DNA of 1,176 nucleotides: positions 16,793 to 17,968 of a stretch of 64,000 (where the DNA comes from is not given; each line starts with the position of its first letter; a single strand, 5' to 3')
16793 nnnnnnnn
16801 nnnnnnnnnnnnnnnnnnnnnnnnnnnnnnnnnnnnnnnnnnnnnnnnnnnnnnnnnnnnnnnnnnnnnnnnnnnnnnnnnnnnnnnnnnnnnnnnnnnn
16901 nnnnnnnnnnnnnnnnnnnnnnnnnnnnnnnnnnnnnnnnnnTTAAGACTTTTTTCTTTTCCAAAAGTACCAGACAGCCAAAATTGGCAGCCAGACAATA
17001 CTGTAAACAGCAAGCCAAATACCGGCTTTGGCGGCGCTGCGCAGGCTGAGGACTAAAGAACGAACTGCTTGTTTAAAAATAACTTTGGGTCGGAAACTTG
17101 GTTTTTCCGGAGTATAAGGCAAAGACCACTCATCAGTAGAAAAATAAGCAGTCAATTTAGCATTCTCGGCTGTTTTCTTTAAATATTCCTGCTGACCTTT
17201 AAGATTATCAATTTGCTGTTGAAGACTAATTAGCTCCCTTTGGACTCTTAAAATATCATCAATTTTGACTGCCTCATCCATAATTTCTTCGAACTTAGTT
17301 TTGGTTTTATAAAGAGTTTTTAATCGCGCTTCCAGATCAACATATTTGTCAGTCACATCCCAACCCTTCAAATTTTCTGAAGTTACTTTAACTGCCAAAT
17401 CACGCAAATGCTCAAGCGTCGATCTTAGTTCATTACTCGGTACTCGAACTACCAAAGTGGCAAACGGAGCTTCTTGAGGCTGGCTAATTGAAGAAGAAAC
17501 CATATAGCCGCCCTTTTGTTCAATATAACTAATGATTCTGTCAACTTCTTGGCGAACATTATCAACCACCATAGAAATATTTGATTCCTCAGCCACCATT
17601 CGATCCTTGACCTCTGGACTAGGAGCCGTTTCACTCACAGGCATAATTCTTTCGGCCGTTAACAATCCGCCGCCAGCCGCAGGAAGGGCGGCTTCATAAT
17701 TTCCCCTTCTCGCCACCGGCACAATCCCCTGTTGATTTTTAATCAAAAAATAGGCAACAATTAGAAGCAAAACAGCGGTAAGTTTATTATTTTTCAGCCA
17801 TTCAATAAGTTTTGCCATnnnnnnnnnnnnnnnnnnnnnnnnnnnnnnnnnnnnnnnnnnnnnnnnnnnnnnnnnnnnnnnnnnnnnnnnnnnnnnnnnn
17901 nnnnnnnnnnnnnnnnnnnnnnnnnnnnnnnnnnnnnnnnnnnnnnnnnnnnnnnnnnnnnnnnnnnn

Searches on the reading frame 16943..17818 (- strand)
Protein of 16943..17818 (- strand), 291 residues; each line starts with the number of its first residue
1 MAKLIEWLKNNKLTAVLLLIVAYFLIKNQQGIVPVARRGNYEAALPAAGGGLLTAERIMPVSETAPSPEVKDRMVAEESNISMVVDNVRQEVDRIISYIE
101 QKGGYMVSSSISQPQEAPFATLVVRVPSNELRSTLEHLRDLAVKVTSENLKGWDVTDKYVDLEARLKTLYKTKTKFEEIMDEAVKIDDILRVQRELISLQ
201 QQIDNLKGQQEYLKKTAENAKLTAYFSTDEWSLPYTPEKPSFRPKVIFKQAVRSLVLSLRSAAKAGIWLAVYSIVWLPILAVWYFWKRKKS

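Call 14: search_protein_families(library=pfam, proteins=[window:16943-17818:-], max_evalue=0.1)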
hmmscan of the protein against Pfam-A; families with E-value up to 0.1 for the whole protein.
window:16943-17818:- (291 aa): 5 families
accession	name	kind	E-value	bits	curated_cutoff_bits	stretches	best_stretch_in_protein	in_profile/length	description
PF14257.11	DUF4349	-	5.6e-38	130.9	27.7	1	73-282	1-211/213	Domain of unknown function (DUF4349)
PF10023.15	Aminopep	-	0.0031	17.3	25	1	119-232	175-286/322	Putative aminopeptidase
PF16454.10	PI3K_P85_iSH2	-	0.031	14.3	31.5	1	155-215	86-144/161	Phosphatidylinositol 3-kinase regulatory subunit P85 inter-SH2 domain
PF04609.17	MCR_C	-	0.075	12.6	25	0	93-155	14-72/271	Methyl-coenzyme M reductase operon protein C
PF09383.16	NIL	-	0.078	13.3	24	0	107-146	31-72/73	NIL domain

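Call 15: find_encoding_contigs(protein=window:16943-17818:-, flank=6000, max_places=10)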
Protein window:16943-17818:- (291 aa): 7 contigs read that carry it; 5 places shown.
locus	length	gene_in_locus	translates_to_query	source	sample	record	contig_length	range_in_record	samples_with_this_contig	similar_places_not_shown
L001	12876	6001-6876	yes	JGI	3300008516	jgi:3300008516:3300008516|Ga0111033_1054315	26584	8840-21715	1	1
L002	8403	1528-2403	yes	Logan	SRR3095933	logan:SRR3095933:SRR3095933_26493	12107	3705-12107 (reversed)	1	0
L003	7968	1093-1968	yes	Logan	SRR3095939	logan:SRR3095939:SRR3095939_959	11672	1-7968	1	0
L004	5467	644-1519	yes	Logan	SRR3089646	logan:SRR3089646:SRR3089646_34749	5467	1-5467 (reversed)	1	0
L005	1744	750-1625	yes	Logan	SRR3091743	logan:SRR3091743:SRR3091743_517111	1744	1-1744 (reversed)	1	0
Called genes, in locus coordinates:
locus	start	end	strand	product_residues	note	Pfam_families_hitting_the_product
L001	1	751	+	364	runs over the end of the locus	PF03772:Competence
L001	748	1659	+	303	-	PF00753:Lactamase_B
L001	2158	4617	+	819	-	PF00133:tRNA-synt_1, PF09334:tRNA-synt_1g, PF13603:tRNA-synt_1_2, PF00133:tRNA-synt_1, PF08264:Anticodon_1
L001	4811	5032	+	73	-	-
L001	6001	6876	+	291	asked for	PF14257:DUF4349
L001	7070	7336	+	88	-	-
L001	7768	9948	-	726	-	-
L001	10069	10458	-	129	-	-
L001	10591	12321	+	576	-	PF09972:DUF2207, PF20990:DUF2207_C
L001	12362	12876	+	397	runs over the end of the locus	-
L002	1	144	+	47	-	?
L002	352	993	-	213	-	-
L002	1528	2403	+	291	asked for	PF14257:DUF4349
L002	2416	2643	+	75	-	-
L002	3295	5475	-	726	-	-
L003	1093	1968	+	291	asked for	PF14257:DUF4349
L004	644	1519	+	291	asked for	PF14257:DUF4349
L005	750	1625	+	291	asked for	PF14257:DUF4349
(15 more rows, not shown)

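Call 18: find_homologous_proteins(query=window:16943-17818:-)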
Query window:16943-17818:- (291 aa): 833 proteins with E <= 0.001 among 3131 candidates; the best 120 are listed.
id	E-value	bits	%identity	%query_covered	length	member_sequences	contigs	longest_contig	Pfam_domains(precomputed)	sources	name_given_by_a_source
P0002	5.4e-184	628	100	100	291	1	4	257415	PF14257.12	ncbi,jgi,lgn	-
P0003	2.1e-117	409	64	99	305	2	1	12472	PF14257.12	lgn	-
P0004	1.4e-115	403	63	93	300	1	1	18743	PF14257.12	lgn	-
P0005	7.5e-113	395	60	100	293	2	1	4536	PF14257.12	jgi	jgi:hypothetical protein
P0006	8.1e-112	391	61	93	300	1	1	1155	PF14257.12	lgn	-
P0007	5.6e-110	385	61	96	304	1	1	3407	PF14257.12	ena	-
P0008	6.8e-110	385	61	99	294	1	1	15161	PF14257.12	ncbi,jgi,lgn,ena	-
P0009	2.7e-109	383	61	99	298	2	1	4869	PF14257.12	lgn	-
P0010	3.1e-109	383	62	99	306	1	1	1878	PF14257.12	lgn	-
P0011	4.6e-109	382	61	100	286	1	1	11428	PF14257.12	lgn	-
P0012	6.2e-109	382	60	99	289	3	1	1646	PF14257.12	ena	-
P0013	4.9e-108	379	62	99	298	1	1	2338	PF14257.12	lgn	-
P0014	6.2e-108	378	60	100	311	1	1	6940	PF14257.12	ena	-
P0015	1.1e-107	378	60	94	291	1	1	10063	PF14257.12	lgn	-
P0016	1.7e-107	377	62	99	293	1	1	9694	PF14257.12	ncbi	-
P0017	8.3e-107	375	60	100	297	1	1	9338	PF14257.12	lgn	-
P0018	4.0e-106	372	60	100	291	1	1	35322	PF14257.12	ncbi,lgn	-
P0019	5.8e-106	372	60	100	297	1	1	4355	PF14257.12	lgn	-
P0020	8.0e-106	371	59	99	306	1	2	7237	PF14257.12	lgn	-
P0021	1.4e-105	371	60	99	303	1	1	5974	PF14257.12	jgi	-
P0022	2.9e-103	363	65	84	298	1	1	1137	PF14257.12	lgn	-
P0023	5.8e-103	362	57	98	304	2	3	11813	PF14257.12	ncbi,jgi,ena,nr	ncbi:MAG TPA: DUF4349 domain-containing protein [Candidatus Bathyarchaeia archaeon]|nr:DUF4349 domai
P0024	1.5e-102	361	56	99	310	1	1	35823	PF14257.12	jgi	jgi:uncharacterized coiled-coil protein SlyX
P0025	2.1e-102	360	56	98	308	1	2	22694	PF14257.12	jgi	-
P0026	3.6e-102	360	57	100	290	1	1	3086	PF14257.12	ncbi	-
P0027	5.0e-102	359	58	99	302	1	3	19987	PF14257.12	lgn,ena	-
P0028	7.1e-102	359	58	100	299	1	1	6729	PF14257.12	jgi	-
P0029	1.1e-101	358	58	99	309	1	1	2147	PF14257.12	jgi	-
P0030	1.2e-101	358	62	96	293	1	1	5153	PF14257.12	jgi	jgi:hypothetical protein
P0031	1.9e-101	357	58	99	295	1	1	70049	PF14257.12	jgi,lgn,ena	-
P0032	5.1e-101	356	59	100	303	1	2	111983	PF14257.12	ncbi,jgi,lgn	-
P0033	5.4e-101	356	59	100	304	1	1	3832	PF14257.12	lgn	-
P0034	1.8e-100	354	57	99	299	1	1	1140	PF14257.12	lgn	-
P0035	2.1e-100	354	58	99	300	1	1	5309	PF14257.12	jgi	-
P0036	3.0e-100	353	57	99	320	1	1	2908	PF14257.12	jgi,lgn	jgi:hypothetical protein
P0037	4.0e-100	353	58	99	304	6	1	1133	PF14257.12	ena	-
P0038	6.5e-100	352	59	99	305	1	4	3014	PF14257.12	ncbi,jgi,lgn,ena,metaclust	metaclust:\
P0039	2.0e-99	351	63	82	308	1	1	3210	PF14257.12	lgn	-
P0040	8.6e-99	348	57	99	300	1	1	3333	PF14257.12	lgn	-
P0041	1.2e-98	348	55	100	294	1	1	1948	PF14257.12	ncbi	-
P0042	2.3e-98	347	57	100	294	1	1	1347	PF14257.12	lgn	-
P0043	4.6e-98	346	55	93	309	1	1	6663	PF14257.12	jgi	-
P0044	2.2e-97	344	56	97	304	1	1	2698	PF14257.12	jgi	jgi:hypothetical protein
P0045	2.2e-97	344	58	99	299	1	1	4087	PF14257.12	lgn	-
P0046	2.8e-96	340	66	82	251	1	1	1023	PF14257.12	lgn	-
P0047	3.0e-96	340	56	96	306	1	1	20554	PF14257.12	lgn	-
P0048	4.9e-96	339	58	94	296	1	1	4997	PF14257.12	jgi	jgi:hypothetical protein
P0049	7.6e-96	339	57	99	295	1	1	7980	PF14257.12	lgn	-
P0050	8.3e-96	339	55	100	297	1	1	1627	PF14257.12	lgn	-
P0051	2.2e-95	337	55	95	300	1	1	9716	PF14257.12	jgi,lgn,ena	-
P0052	2.0e-94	334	59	97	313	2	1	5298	PF14257.12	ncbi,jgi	ncbi:MAG: DUF4349 domain-containing protein [Patescibacteria group bacterium]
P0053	2.7e-94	334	53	99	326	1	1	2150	PF14257.12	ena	-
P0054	1.7e-93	331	60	86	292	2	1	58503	PF14257.12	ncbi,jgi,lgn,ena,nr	ncbi:MAG TPA: DUF4349 domain-containing protein [Clostridia bacterium]|nr:DUF4349 domain-containing 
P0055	2.2e-93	331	54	100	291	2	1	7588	PF14257.12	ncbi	-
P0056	1.4e-92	328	53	100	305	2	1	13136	PF14257.12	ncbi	-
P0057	1.5e-92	328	53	99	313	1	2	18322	PF14257.12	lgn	-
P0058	2.7e-92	327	69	75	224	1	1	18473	PF14257.12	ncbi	-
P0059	4.4e-92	326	55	100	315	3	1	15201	PF14257.12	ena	-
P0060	1.1e-91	325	50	97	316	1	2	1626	PF14257.12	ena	-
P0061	1.2e-91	325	54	99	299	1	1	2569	PF14257.12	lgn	-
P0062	2.4e-91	324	53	99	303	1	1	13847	PF14257.12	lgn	-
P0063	4.0e-91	323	57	96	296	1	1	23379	PF14257.12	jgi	-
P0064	9.2e-91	322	64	76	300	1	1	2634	PF14257.12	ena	-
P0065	2.2e-90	321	53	100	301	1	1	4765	PF14257.12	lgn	-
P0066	6.4e-90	319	54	100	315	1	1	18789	PF14257.12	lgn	-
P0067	7.7e-90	319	52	100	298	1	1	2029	PF14257.12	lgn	-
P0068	9.1e-90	319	56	97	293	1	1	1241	PF14257.12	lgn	-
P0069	1.0e-89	319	68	71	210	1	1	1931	PF14257.12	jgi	jgi:hypothetical protein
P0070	3.0e-89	317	58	84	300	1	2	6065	PF14257.12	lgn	-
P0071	3.3e-89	317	53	100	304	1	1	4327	PF14257.12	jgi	jgi:hypothetical protein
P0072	5.1e-89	316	55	98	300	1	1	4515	PF14257.12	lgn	-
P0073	5.5e-89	316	54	99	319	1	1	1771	PF14257.12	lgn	-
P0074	7.7e-89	316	55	98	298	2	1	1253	PF14257.12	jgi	jgi:hypothetical protein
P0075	7.8e-89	316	52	100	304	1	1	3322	PF14257.12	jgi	jgi:hypothetical protein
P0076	2.0e-88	314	51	99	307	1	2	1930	PF14257.12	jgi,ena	-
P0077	3.3e-88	314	51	100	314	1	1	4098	PF14257.12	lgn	-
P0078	4.1e-88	313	52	99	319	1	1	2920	PF14257.12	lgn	-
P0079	6.3e-88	313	53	99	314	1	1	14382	PF14257.12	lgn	-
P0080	9.4e-88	312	50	99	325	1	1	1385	PF14257.12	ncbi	-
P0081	9.9e-88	312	55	100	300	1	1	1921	PF14257.12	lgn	-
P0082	1.1e-87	312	54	99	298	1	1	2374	PF14257.12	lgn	-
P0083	1.2e-87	312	53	100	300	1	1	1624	PF14257.12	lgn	-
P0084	1.3e-87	312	52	99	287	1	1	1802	PF14257.12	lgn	-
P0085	1.3e-87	312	53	99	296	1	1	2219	PF14257.12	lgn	-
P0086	1.4e-87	312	58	94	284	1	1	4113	PF14257.12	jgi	jgi:broad-specificity NMP kinase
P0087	1.6e-87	311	53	96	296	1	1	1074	PF14257.12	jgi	-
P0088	2.3e-87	311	54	99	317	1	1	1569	PF14257.12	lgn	-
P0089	2.4e-87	311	54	99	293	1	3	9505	PF14257.12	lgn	-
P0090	2.5e-87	311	51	99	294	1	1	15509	PF14257.12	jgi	jgi:hypothetical protein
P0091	2.5e-87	311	55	98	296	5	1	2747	PF14257.12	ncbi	-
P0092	2.9e-87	311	61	82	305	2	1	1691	PF14257.12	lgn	-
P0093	3.7e-87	310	55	94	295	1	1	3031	PF14257.12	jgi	-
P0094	5.0e-87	310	53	93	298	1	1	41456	PF14257.12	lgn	-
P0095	6.0e-87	310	52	99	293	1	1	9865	PF14257.12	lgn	-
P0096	6.3e-87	310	51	98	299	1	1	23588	PF14257.12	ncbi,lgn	-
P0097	1.1e-86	309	54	98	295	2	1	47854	PF14257.12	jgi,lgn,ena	-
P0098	1.3e-86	308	51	100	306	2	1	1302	PF14257.12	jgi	-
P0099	1.4e-86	308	50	100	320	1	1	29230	PF14257.12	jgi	jgi:hypothetical protein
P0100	1.5e-86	308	52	99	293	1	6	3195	PF14257.12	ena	-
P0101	1.9e-86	308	52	99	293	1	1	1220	PF14257.12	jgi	-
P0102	2.3e-86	308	54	98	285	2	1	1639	PF14257.12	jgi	-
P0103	2.3e-86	308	54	99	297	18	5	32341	PF14257.12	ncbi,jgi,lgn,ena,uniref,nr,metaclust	ncbi:hypothetical protein COV89_03140 [Candidatus Shapirobacteria bacterium CG11_big_fil_rev_8_21_14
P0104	2.4e-86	308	51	99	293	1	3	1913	PF14257.12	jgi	-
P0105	2.5e-86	308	52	98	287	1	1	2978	PF14257.12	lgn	-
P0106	2.6e-86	307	54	99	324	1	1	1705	PF14257.12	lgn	-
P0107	2.8e-86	307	54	94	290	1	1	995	PF14257.12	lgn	-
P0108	4.1e-86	307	54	99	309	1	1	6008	PF14257.12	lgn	-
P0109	4.2e-86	307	52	99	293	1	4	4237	PF14257.12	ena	-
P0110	4.7e-86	307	51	99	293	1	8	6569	PF14257.12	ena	-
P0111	4.7e-86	307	52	99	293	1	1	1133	PF14257.12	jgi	-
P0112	5.8e-86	306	53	99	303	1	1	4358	PF14257.12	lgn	-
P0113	5.9e-86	306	51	99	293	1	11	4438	PF14257.12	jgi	-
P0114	6.3e-86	306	52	99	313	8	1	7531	PF14257.12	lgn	-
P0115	7.0e-86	306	53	99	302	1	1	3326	PF14257.12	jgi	-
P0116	1.1e-85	306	51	99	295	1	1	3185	PF14257.12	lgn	-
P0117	1.1e-85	306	53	99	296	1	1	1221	PF14257.12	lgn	-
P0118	1.1e-85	305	53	100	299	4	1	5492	PF14257.12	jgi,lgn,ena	-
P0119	1.3e-85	305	51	99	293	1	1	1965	PF14257.12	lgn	-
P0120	2.0e-85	305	51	98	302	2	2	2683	PF14257.12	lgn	-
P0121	2.2e-85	304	51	99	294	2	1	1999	PF14257.12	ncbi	-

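Call 20: find_related_loci(query=A1, collection=genome_contigs, flank=5000)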
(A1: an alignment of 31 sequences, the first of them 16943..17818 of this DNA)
Query A1 (291 aa) in genome_contigs; peptide patterns used: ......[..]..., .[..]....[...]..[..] (x = any residue, [..] = any of these).
599 stretches matched a pattern (row limit reached: there are more); 535 encode a relative of the query (tblastn E <= 1e-3); the best 80 are kept; 80 distinct loci.
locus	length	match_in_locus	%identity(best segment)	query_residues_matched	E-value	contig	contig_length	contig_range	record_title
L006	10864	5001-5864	60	1-290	1e-113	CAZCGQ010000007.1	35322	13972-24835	MAG TPA_asm: uncultured Gammaproteobacteria bacterium isolate SRP332253_co2_135 genome assembly, contig: NODE_1045_lengt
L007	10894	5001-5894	60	1-290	2e-111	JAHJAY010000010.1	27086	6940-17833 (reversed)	MAG: Patescibacteria group bacterium isolate Modern_marine.mb.231 Modern_marine.mb.231_k141_615007, whole genome shotgun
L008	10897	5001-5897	59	1-290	2e-110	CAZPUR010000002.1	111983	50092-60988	MAG TPA_asm: uncultured Pseudomonadales bacterium isolate binchicken_co34_574 genome assembly, contig: NODE_120_length_1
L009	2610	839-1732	59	1-288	3e-111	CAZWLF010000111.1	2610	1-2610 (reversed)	MAG TPA_asm: uncultured Gammaproteobacteria bacterium isolate binchicken_co387_691 genome assembly, contig: NODE_58375_l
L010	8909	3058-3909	58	12-290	2e-105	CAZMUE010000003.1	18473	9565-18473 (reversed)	MAG TPA_asm: uncultured Gammaproteobacteria bacterium isolate binchicken_co204_357 genome assembly, contig: NODE_3510_le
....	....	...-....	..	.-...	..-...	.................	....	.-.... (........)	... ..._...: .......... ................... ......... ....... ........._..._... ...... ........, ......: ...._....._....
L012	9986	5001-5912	55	1-291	1e-102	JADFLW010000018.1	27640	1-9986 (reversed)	MAG: Patescibacteria group bacterium isolate B55T1B8 B55T1B8_NODE2623, whole genome shotgun sequence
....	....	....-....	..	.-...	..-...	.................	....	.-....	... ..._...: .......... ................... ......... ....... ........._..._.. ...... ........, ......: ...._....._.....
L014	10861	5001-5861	61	1-289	3e-112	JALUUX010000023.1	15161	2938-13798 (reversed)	MAG: Candidatus Shapirobacteria bacterium isolate 128-326_metabat1_scaf2bin.052 128-326_scaffold_1735_c1, whole genome s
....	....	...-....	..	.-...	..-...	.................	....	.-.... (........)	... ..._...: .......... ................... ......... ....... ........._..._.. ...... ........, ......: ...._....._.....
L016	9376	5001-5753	60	40-290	2e-96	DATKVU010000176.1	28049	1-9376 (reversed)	MAG TPA_asm: Clostridia bacterium isolate SMAG_U14141 k141_2593667, whole genome shotgun sequence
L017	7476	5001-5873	54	4-290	3e-95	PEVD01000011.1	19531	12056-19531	MAG: Candidatus Shapirobacteria bacterium CG03_land_8_20_14_0_80_40_19 CG03_land_8_20_14_0.80_scaffold_3235_c, whole gen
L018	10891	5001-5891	51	4-290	3e-95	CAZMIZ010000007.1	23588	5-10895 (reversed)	MAG TPA_asm: uncultured Gammaproteobacteria bacterium isolate binchicken_co338_18 genome assembly, contig: NODE_424_leng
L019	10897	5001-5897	49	1-289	1e-92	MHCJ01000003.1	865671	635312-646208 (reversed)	MAG: Candidatus Chisholmbacteria bacterium RIFCSPHIGHO2_01_FULL_52_32 rifcsphigho2_01_scaffold_32, whole genome shotgun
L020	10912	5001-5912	51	1-291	8e-93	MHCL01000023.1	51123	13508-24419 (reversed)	MAG: Candidatus Chisholmbacteria bacterium RIFCSPLOWO2_01_FULL_49_14 rifcsplowo2_01_scaffold_636, whole genome shotgun s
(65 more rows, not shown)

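Call 25: find_encoding_contigs(protein=P0003, flank=6000, max_places=3)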
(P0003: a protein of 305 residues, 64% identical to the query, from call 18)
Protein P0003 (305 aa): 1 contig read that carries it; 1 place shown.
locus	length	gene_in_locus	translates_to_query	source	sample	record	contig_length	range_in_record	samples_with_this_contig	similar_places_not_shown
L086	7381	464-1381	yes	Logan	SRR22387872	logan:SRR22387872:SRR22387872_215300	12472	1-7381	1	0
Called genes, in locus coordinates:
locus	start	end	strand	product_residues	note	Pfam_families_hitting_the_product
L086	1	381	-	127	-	?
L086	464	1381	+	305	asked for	PF14257:DUF4349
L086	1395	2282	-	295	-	PF00483:NTP_transferase, PF12804:NTP_transf_3 (weak)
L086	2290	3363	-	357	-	-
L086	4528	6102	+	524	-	PF01476:LysM (weak)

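Call 26: find_encoding_contigs(protein=P0004, flank=6000, max_places=3)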
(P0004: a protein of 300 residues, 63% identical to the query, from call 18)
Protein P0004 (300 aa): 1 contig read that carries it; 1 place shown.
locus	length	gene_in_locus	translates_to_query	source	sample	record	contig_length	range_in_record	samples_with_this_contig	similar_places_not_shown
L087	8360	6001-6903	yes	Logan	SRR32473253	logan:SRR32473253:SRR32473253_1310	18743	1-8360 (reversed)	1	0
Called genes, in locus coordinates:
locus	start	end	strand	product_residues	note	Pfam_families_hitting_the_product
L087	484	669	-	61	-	-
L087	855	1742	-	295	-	PF00483:NTP_transferase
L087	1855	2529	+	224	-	PF01797:Y1_Tnp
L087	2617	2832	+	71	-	PF00584:SecE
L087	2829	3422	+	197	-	PF02357:NusG, PF00467:KOW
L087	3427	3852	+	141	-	PF03946:Ribosomal_L11_N, PF00298:Ribosomal_L11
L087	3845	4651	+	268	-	PF00687:Ribosomal_L1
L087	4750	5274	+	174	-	PF00466:Ribosomal_L10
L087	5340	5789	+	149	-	PF16320:Ribosomal_L12_N, PF00542:Ribosomal_L12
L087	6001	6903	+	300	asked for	PF14257:DUF4349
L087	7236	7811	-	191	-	-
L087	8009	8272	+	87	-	PF12728:HTH_17, PF00376:MerR, PF13411:MerR_1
